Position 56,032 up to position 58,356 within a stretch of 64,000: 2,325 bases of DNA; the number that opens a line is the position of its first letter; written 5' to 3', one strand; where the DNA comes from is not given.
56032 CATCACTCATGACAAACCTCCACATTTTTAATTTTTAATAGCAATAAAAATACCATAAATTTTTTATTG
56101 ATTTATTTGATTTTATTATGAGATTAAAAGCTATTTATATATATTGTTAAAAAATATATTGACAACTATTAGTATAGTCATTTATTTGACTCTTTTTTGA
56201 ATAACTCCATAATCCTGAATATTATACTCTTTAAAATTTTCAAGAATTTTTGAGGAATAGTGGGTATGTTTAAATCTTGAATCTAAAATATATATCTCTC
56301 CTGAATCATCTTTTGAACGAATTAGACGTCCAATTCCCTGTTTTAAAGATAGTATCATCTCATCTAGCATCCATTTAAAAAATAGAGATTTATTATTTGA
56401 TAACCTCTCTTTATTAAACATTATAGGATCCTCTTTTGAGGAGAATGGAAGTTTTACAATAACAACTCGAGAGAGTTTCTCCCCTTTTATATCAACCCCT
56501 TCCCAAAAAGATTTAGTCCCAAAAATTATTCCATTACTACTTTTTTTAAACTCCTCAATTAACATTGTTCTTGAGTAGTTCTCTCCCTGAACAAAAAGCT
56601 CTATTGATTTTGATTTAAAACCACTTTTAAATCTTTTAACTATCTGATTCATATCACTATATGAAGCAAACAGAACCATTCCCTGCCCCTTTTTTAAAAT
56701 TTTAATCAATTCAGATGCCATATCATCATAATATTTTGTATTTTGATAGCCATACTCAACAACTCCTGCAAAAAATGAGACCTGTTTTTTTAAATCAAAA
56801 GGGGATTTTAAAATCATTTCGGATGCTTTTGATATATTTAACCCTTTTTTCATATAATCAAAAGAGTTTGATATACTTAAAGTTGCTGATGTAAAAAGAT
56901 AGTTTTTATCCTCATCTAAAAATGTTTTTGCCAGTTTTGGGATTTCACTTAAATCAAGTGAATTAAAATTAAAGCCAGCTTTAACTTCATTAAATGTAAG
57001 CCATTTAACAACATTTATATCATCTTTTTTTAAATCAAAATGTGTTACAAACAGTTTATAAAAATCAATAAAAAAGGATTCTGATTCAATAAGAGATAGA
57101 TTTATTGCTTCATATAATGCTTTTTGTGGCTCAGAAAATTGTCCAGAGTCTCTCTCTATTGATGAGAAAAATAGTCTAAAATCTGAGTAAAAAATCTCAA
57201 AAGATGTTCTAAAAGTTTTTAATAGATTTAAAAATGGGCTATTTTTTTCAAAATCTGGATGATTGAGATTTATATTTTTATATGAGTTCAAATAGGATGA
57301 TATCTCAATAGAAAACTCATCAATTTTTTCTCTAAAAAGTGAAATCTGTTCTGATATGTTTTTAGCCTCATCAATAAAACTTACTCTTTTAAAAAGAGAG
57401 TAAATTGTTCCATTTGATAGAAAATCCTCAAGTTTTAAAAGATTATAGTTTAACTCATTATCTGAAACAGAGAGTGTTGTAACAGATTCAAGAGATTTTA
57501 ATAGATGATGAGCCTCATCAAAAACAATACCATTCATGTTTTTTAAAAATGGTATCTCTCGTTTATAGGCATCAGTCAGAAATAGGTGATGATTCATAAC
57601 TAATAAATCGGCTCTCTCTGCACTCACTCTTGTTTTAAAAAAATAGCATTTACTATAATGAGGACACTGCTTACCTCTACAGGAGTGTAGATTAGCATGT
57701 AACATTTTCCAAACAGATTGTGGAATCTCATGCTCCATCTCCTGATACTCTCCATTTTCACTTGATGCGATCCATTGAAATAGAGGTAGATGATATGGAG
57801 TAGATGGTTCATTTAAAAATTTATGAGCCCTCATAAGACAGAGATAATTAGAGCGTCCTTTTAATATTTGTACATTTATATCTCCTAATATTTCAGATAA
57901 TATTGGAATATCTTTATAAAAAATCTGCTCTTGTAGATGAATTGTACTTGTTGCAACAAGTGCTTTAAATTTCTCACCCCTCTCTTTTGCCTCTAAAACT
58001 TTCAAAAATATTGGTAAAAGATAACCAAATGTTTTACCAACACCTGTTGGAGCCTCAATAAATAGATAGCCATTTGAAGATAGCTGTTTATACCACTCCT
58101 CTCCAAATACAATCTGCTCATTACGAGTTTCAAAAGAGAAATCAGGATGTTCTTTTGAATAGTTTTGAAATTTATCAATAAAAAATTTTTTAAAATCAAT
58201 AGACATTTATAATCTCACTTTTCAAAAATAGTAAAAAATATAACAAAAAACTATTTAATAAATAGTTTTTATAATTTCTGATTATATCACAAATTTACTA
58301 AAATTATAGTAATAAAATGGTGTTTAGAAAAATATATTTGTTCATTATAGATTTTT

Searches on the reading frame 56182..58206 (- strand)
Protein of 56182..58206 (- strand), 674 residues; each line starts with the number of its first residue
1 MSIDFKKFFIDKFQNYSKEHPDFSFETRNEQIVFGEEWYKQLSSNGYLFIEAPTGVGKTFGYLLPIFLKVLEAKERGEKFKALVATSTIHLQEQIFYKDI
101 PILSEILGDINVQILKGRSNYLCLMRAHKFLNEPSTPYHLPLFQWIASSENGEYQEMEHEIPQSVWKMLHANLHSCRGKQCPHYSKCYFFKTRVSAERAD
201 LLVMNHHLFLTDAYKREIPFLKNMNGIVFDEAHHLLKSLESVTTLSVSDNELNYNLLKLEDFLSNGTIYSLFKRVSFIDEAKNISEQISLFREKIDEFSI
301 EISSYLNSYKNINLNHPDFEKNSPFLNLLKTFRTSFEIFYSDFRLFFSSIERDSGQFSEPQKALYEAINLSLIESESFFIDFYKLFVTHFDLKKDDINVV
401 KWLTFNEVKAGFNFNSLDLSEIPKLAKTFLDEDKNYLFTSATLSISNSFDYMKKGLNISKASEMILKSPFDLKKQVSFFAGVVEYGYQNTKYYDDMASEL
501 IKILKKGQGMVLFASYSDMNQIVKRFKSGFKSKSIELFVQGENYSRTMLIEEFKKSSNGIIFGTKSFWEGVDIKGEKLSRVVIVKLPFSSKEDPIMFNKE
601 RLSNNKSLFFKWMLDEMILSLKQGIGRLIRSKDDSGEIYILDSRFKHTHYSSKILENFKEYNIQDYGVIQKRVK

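Call 39: search_protein_families(library=pfam, proteins=[window:56182-58206:-], max_evalue=0.00001)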
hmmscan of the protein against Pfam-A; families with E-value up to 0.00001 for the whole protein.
window:56182-58206:- (674 aa): 4 families
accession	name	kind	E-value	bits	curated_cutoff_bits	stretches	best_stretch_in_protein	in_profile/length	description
PF13307.12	Helicase_C_2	-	6.4e-41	140.7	25.3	1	505-660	8-169/170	Helicase C-terminal domain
PF00270.35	DEAD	-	2.1e-13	50.8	26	1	40-98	9-64/167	DEAD/DEAH box helicase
PF06733.21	DEAD_2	-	3.6e-07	30.4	21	1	153-252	78-172/172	DEAD_2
PF04851.21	ResIII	-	4.4e-06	27.1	22.5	0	25-95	2-69/164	Type III restriction enzyme, res subunit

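Call 68: find_encoding_contigs(protein=window:56182-58206:-, flank=10000, max_places=5)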
Protein window:56182-58206:- (674 aa): 1 contig read that carries it; 1 place shown.
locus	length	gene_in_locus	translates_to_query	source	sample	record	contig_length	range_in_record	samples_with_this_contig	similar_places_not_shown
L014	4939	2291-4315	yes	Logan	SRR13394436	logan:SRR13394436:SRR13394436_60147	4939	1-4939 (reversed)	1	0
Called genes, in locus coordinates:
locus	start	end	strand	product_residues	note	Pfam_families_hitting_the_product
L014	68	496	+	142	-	PF10604:Polyketide_cyc2, PF03364:Polyketide_cyc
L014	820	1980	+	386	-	PF04389:Peptidase_M28 (weak), PF01546:Peptidase_M20, PF07687:M20_dimer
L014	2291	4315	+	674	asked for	PF00270:DEAD (weak), PF04851:ResIII (faint), PF06733:DEAD_2 (weak), PF13307:Helicase_C_2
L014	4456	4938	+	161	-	?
